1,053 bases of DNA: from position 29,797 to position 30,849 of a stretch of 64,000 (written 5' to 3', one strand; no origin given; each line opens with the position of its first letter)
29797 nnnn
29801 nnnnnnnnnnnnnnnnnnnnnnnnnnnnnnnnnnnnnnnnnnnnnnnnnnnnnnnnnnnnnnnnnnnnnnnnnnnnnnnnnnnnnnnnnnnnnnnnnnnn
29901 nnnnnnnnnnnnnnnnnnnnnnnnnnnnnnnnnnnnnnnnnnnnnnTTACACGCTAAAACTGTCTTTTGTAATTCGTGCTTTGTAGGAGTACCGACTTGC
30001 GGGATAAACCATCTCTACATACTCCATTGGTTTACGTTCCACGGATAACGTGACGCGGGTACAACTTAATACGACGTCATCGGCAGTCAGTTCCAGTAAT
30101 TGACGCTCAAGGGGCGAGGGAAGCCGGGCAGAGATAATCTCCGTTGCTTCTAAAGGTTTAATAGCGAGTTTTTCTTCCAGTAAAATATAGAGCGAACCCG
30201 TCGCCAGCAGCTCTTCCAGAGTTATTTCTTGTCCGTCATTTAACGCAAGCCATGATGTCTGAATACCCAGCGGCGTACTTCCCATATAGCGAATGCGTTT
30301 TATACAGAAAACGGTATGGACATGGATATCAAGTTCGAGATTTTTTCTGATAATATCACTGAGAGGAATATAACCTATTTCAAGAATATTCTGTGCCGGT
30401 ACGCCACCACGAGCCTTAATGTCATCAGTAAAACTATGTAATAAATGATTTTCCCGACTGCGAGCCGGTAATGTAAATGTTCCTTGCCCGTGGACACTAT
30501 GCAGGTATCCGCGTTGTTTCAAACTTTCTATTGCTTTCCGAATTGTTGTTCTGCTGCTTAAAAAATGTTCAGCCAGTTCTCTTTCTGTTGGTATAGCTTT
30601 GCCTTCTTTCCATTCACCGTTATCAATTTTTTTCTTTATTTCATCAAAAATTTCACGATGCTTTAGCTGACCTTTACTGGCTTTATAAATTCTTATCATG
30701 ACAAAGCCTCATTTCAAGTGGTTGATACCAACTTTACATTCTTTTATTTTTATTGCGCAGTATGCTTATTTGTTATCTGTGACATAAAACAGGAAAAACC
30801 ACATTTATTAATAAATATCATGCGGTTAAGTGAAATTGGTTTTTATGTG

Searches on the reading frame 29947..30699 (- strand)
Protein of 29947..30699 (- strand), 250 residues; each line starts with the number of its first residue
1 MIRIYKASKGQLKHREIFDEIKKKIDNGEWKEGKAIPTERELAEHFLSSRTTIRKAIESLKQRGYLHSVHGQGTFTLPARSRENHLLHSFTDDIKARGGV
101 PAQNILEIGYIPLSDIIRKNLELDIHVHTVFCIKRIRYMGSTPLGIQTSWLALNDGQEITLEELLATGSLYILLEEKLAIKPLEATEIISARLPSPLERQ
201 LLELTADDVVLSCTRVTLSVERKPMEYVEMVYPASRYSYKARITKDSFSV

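Call 6: search_protein_families(proteins=[window:29947-30699:-], library=ncbifam, max_evalue=0.001)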
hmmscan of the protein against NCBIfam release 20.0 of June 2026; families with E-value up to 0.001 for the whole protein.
window:29947-30699:- (250 aa): 25 families
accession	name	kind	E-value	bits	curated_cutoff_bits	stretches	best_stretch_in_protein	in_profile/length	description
TIGR02018.2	his_ut_repres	equivalog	1.8e-30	106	220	1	14-242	1-225/226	histidine utilization transcriptional repressor HutC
NF041547.1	GntR_LSA1692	equivalog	1.4e-29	103.3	275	1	14-244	3-231/233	GntR family transcriptional regulator, LSA1692 subfamily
TIGR02325.1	C_P_lyase_phnF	equivalog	3.6e-27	95.4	156.8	1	7-236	3-231/238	phosphonate metabolism transcriptional regulator PhnF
TIGR02404.1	trehalos_R_Bsub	equivalog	1.8e-24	86.7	211.95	1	13-232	1-220/233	trehalose operon repressor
NF008491.0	PRK11402.1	subfamily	1.8e-23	83.3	269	1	17-238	16-235/243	GntR family transcriptional regulator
NF007292.0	PRK09764.1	equivalog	2.7e-23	82.4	281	1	13-239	6-230/240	GntR family transcriptional regulator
NF052441.1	TransRegRv0792c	equivalog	3.4e-20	72.4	400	1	17-241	21-244/260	Rv0792c family HTH-type transcriptional regulator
TIGR03337.1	phnR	equivalog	3.5e-14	53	296.75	1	14-177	3-164/231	phosphonate utilization transcriptional regulator PhnR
NF052290.2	MocR_like_YczR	exception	3.8e-13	48.9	487.4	1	11-83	18-90/458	MocR-like transcription factor YczR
NF052282.1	PLP_TF_PdxR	equivalog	6.8e-13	48.4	320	1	16-83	5-72/448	MocR-like pyridoxine biosynthesis transcription factor PdxR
NF011575.0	PRK14999.1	equivalog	7.2e-12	45.1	424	1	17-243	17-239/241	histidine utilization repressor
NF007486.0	PRK10079.1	equivalog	3.4e-11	43.3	363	1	16-227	16-225/241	phosphonate metabolism transcriptional regulator PhnF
NF052286.1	ecto_TF_EhuR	exception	3.6e-10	39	480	1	12-83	11-82/458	MocR-like ectoine utilization transcription factor EhuR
NF007741.0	PRK10421.1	equivalog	5.1e-10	39.2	311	1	16-76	11-71/262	transcriptional regulator LldR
NF003011.0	PRK03837.1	subfamily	1e-09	38.4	260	1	15-72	16-73/241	transcriptional regulator NanR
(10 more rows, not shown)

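Call 13: find_homologous_proteins(query=window:29947-30699:-, max_evalue=1e-30)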
Query window:29947-30699:- (250 aa): 40 proteins with E <= 1e-30 among 725 candidates.
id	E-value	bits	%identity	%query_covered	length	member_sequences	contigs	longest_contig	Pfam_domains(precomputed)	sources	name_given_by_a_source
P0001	1.5e-158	543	100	100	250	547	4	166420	PF00392.28,PF07702.19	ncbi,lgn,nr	ncbi:TPA: GntR family transcriptional regulator [Escherichia coli]|nr:GntR family transcriptional re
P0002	1.5e-137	475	85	100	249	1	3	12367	PF00392.28,PF07702.19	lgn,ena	-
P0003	1.7e-118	412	77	97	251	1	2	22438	PF00392.28,PF07702.19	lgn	-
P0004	1.8e-118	412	77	97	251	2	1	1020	PF00392.28,PF07702.19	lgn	-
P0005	6.1e-118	411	76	100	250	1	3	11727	PF00392.28,PF07702.19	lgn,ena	-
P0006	6.6e-115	401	74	100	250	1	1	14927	PF08279.19,PF00392.28,PF07702.19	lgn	-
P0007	9.2e-113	394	74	100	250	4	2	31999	PF00392.28,PF07702.19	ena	-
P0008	7.9e-112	391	74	97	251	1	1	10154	PF00392.28,PF07702.19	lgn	-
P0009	5.7e-111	388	73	100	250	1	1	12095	PF00392.28,PF07702.19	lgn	-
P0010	2.9e-110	385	73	99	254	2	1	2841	PF00392.28,PF07702.19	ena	-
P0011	8.3e-110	384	72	100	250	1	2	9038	PF00392.28,PF07702.19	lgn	-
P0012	4.8e-109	381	96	72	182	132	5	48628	PF00392.28,PF07702.19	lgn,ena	-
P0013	1.4e-106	373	70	100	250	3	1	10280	PF00392.28,PF07702.19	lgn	-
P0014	1.1e-105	370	70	97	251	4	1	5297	PF00392.28,PF07702.19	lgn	-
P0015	1.6e-105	370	69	100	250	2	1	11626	PF00392.28,PF07702.19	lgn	-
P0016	1.6e-103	363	71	99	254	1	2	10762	PF00392.28,PF07702.19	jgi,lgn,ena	-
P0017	4.4e-102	359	67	98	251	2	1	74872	PF00392.28,PF07702.19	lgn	-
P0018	8.8e-98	345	92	70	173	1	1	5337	PF07702.19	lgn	-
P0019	1.0e-90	321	61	97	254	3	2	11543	PF02082.27,PF00392.28,PF07702.19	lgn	-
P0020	3.9e-90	320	63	95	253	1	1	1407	PF00392.28,PF07702.19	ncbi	-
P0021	1.1e-89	318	61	97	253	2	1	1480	PF00392.28,PF07702.19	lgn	-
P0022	1.3e-89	318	60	96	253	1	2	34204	PF02082.27,PF00392.28,PF07702.19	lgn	-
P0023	2.7e-89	317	60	98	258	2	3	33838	PF02082.27,PF00392.28,PF07702.19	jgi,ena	-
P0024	2.8e-87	310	61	95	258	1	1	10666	PF00392.28,PF07702.19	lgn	-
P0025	9.1e-84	299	61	95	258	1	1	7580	PF00392.28,PF07702.19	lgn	-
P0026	4.9e-82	293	61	95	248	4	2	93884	PF08279.19,PF00392.28,PF07702.19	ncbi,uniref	ncbi:GntR family transcriptional regulator [Providencia hangzhouensis]|uniref:GntR family transcript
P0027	1.4e-81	292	58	95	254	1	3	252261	PF08279.19,PF02082.27,PF00392.28,PF07702.19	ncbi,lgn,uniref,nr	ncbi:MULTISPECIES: GntR family transcriptional regulator [unclassified Leclercia]|uniref:GntR family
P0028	8.9e-81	289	59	95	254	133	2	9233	PF08279.19,PF02082.27,PF00392.28,PF07702.19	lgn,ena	-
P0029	1.5e-75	272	53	97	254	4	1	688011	PF00392.28,PF07702.19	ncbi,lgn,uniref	ncbi:GntR family transcriptional regulator [Kosakonia sp. WA-90]|uniref:GntR family transcriptional 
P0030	1.4e-74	269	52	95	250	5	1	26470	PF08279.19,PF00392.28,PF07702.19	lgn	-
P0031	4.0e-74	267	53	96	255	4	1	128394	PF00392.28,PF07702.19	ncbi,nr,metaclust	ncbi:GntR family transcriptional regulator [Trabulsiella odontotermitis]|nr:GntR family transcriptio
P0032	1.9e-72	262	91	55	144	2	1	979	PF07702.19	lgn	-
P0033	3.7e-67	244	52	91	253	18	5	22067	PF00392.28,PF07702.19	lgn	-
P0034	1.4e-66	243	50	94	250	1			PF00392.28,PF07702.19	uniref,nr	uniref:GntR family transcriptional regulator n=1 Tax=Yersinia frederiksenii TaxID=29484 RepID=UPI001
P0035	1.9e-65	239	50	94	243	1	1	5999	PF00392.28,PF07702.19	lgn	-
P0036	9.2e-61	223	75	58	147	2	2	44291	PF07702.19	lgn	-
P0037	1.6e-60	223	47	95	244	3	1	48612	PF00392.28,PF07702.19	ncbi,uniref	ncbi:GntR family transcriptional regulator [Vibrio artabrorum]|uniref:GntR family transcriptional re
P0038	4.3e-60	221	48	91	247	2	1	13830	PF00392.28,PF07702.19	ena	-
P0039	2.1e-45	173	87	42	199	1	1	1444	PF00005.34,PF07702.19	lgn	-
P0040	5.1e-38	149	44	78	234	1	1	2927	PF00392.28,PF07702.19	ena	-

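Call 14: find_encoding_contigs(protein=P0002, flank=6000, max_places=2)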
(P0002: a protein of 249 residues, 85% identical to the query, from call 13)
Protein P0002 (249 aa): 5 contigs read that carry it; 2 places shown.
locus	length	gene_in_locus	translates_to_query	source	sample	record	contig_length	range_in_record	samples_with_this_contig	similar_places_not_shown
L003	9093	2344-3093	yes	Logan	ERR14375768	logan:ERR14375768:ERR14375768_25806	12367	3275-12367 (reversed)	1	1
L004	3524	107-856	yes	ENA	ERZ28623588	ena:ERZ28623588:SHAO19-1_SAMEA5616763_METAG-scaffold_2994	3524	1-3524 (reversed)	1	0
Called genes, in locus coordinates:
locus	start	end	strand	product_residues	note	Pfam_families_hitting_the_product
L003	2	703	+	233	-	?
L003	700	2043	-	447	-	PF07690:MFS_1 (weak), PF13347:MFS_2, PF07690:MFS_1 (weak)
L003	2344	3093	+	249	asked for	PF00392:GntR, PF07702:UTRA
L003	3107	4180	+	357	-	PF03747:ADP_ribosyl_GH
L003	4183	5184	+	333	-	PF01380:SIS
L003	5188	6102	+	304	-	PF00294:PfkB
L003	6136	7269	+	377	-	PF13449:Phytase-like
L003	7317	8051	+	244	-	PF06178:KdgM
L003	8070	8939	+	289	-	PF11019:DUF2608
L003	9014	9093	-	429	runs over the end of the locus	PF06808:DctM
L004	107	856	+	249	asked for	PF00392:GntR, PF07702:UTRA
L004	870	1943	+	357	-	PF03747:ADP_ribosyl_GH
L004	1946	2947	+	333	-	PF01380:SIS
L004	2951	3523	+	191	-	?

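Call 15: find_encoding_contigs(protein=P0007, flank=6000, max_places=2)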
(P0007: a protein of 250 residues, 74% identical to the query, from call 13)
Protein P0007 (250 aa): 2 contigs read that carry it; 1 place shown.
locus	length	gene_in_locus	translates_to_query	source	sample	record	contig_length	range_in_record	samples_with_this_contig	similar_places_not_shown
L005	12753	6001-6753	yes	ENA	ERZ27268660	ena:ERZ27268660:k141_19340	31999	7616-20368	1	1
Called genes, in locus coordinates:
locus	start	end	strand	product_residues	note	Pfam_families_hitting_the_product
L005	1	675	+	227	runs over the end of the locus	PF03473:MOSC, PF03475:YiiM_3-alpha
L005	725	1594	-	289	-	PF11019:DUF2608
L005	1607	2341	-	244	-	PF06178:KdgM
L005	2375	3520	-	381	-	PF13449:Phytase-like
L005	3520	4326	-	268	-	PF03502:Channel_Tsx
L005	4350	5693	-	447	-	PF13347:MFS_2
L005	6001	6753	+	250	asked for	PF00392:GntR, PF07702:UTRA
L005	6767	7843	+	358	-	PF03747:ADP_ribosyl_GH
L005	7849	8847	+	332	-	PF01380:SIS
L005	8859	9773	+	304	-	PF00294:PfkB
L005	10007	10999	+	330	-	-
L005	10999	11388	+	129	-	-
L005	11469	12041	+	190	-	-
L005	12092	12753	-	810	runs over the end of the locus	PF00696:AA_kinase, PF03447:NAD_binding_3, PF00742:Homoserine_dh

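Call 16: find_encoding_contigs(protein=P0017, flank=6000, max_places=2)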
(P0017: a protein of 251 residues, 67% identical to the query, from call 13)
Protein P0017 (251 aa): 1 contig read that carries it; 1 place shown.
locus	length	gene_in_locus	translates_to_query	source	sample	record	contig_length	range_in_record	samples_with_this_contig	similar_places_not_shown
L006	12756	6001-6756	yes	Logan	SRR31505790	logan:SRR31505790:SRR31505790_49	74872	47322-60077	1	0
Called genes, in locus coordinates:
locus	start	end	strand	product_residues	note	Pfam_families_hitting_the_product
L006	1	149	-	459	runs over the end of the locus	PF02321:OEP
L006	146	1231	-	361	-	PF25919:BSH_CusB (faint), PF25917:BSH_RND, PF26002:Beta-barrel_AprE (faint), PF25954:Beta-barrel_RND_2, PF25963:Beta-barrel_AAEA, PF25990:Beta-barrel_YknX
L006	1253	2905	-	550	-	PF07690:MFS_1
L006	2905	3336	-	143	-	PF04079:SMC_ScpB (faint), PF01047:MarR, PF12802:MarR_2, PF13463:HTH_27, PF09339:HTH_IclR (weak)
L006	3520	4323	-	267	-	PF03502:Channel_Tsx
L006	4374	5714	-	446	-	PF13347:MFS_2, PF07690:MFS_1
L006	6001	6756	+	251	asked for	PF00392:GntR, PF07702:UTRA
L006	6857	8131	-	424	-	PF02812:ELFV_dehydrog_N, PF00208:ELFV_dehydrog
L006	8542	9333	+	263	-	PF02698:DUF218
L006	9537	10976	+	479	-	PF00171:Aldedh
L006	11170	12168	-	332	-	PF00044:Gp_dh_N, PF02800:Gp_dh_C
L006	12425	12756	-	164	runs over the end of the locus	PF00583:Acetyltransf_1, PF13673:Acetyltransf_10 (weak), PF13508:Acetyltransf_7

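Call 17: find_encoding_contigs(protein=P0023, flank=6000, max_places=2)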
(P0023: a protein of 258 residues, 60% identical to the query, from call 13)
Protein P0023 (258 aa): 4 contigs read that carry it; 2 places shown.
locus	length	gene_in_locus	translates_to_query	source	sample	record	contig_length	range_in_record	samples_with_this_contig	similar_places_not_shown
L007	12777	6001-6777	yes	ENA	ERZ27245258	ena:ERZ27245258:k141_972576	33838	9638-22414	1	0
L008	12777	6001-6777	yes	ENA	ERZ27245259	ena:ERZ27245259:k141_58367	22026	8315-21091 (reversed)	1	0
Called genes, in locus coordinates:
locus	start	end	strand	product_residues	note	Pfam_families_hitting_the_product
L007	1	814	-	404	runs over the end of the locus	PF13356:Arm-DNA-bind_3, PF14659:Phage_int_SAM_3 (weak), PF22022:Phage_int_M, PF00589:Phage_integrase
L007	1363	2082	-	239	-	PF01048:PNP_UDP_1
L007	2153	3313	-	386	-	PF00962:A_deaminase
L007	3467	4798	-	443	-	PF13347:MFS_2, PF07690:MFS_1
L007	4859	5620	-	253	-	PF06178:KdgM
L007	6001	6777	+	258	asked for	PF00392:GntR, PF02082:Rrf2 (faint), PF07702:UTRA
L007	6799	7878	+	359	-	PF03747:ADP_ribosyl_GH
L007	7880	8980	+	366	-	PF01380:SIS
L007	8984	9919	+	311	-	PF00294:PfkB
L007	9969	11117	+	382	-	PF13449:Phytase-like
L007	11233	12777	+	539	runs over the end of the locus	PF00149:Metallophos, PF02872:5_nucleotid_C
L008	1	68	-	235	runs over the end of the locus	PF13276:HTH_21 (weak), PF00665:rve, PF13683:rve_3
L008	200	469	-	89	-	PF01527:HTH_Tnp_1, PF13384:HTH_23 (weak)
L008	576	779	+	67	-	-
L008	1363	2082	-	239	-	PF01048:PNP_UDP_1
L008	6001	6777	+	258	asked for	PF00392:GntR, PF02082:Rrf2 (faint), PF07702:UTRA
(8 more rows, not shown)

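Call 19: find_related_loci(query=A2, collection=genome_contigs, flank=7000)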
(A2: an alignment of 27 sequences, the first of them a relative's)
Query A2 (250 aa) in genome_contigs; peptide patterns used: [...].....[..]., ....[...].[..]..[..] (x = any residue, [..] = any of these).
81 stretches matched a pattern; 5 encode a relative of the query (tblastn E <= 1e-3); 5 distinct loci.
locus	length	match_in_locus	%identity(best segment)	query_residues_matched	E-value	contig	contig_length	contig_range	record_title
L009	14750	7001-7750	74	1-250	6e-123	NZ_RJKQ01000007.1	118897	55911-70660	Enterobacter sp. BIGb0383 Ga0304806_107, whole genome shotgun sequence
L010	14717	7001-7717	53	10-248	9e-82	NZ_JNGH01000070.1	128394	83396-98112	Trabulsiella odontotermitis strain 01 SAMPLE01_CONTIG_87, whole genome shotgun sequence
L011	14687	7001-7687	50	21-248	5e-73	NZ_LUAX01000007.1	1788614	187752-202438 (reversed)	Vibrio europaeus strain PP-638 chromosome 2 map unlocalized chr2, whole genome shotgun sequence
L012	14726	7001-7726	53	7-248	1e-83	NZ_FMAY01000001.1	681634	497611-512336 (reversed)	Kosakonia oryzendophytica strain REICA_082, whole genome shotgun sequence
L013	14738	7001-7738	26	10-243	2e-14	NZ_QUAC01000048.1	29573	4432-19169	Streptomyces inhibens strain NEAU-D10 scaffold46, whole genome shotgun sequence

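Call 20: find_encoding_contigs(protein=P0026, flank=7000, max_places=1)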
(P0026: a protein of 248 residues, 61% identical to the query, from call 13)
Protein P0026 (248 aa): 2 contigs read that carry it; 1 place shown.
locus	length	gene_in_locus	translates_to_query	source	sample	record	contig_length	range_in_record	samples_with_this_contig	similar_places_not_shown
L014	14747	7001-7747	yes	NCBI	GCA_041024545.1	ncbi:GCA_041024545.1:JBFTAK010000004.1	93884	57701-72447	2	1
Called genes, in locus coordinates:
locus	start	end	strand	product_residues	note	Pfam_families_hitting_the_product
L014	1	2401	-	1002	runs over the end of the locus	PF13700:DUF4158, PF01526:DDE_Tnp_Tn3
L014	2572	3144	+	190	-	PF00239:Resolvase, PF02796:HTH_7, PF13384:HTH_23 (weak), PF13551:HTH_29 (weak)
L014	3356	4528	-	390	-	PF00962:A_deaminase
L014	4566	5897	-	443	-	PF13347:MFS_2, PF07690:MFS_1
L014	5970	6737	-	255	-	PF06178:KdgM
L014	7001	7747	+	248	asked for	PF00392:GntR, PF08279:HTH_11 (faint), PF07702:UTRA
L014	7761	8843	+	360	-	PF03747:ADP_ribosyl_GH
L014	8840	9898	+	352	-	PF01380:SIS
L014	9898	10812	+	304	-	PF00294:PfkB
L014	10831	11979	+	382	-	PF13449:Phytase-like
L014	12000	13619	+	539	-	PF00149:Metallophos, PF02872:5_nucleotid_C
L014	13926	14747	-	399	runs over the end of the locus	PF14319:Zn_Tnp_IS91, PF04986:Y2_Tnp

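Call 21: find_encoding_contigs(protein=P0027, flank=7000, max_places=1)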
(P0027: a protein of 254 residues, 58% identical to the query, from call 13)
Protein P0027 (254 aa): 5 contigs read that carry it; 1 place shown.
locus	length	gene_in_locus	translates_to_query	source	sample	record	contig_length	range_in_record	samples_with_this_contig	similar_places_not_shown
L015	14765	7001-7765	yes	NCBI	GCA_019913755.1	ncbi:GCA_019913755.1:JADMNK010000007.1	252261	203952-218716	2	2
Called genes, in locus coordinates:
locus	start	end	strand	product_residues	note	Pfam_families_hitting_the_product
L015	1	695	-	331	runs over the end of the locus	PF02653:BPD_transp_2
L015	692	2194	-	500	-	PF02463:SMC_N (faint), PF13555:AAA_29 (faint), PF00005:ABC_tran, PF13401:AAA_22 (faint), PF01926:MMR_HSR1 (faint), PF13304:AAA_21 (faint), PF00005:ABC_tran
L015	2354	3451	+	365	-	PF00465:Fe-ADH, PF13685:Fe-ADH_2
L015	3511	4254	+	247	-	PF00106:adh_short, PF08659:KR, PF13561:adh_short_C2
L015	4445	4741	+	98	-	PF05016:ParE_toxin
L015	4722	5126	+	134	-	PF04545:Sigma70_r4 (weak), PF01381:HTH_3, PF13560:HTH_31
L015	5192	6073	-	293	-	PF11019:DUF2608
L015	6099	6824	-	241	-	PF06178:KdgM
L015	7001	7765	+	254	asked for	PF00392:GntR, PF02082:Rrf2 (weak), PF08279:HTH_11 (weak), PF07702:UTRA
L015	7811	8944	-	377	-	PF13449:Phytase-like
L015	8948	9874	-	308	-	PF00294:PfkB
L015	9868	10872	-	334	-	PF01380:SIS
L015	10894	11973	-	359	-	PF03747:ADP_ribosyl_GH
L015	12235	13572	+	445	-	PF13347:MFS_2, PF07690:MFS_1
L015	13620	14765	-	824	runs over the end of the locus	PF05593:RHS_repeat (faint), PF18807:TTc_toxin_rep (weak)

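Call 22: find_encoding_contigs(protein=P0033, flank=7000, max_places=1)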
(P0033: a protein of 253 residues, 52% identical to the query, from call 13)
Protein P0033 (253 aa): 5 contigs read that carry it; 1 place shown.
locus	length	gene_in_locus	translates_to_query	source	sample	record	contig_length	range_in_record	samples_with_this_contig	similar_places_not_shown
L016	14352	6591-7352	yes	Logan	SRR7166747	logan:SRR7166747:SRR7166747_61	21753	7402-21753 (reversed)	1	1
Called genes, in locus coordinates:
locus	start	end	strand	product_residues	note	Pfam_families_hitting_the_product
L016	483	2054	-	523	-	PF00149:Metallophos, PF02872:5_nucleotid_C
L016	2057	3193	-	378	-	PF13449:Phytase-like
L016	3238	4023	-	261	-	PF06178:KdgM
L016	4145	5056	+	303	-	PF03502:Channel_Tsx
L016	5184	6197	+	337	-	PF01548:DEDD_Tnp_IS110, PF02371:Transposase_20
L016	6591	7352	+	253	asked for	PF00392:GntR, PF07702:UTRA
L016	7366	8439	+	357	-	PF02608:Bmp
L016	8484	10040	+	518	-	PF00005:ABC_tran, PF13175:AAA_15 (faint), PF13304:AAA_21 (faint), PF00005:ABC_tran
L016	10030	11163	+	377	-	PF02653:BPD_transp_2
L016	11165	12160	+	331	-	PF02653:BPD_transp_2, PF01032:FecCD (weak)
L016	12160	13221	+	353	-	PF03747:ADP_ribosyl_GH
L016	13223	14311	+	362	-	PF01380:SIS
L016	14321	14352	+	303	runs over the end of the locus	PF00294:PfkB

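Call 23: find_encoding_contigs(protein=P0030, flank=7000, max_places=1)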
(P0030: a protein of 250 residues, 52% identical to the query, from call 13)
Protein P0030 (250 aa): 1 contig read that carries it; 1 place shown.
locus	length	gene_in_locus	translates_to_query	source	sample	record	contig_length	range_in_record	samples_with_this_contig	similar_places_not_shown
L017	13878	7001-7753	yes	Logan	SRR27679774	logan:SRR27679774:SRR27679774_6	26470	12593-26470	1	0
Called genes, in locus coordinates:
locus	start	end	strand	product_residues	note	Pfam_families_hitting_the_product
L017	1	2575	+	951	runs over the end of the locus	PF05593:RHS_repeat (faint)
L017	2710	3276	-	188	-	PF11140:DUF2913 (weak)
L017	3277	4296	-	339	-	PF00962:A_deaminase, PF19326:AMP_deaminase (weak)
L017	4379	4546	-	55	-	-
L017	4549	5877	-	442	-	PF13347:MFS_2, PF07690:MFS_1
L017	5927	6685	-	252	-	PF06178:KdgM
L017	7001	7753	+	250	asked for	PF00392:GntR, PF08279:HTH_11 (faint), PF07702:UTRA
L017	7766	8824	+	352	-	PF03747:ADP_ribosyl_GH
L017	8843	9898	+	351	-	PF01380:SIS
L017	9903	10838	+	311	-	PF00294:PfkB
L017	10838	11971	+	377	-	PF13449:Phytase-like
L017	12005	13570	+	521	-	PF00149:Metallophos, PF02872:5_nucleotid_C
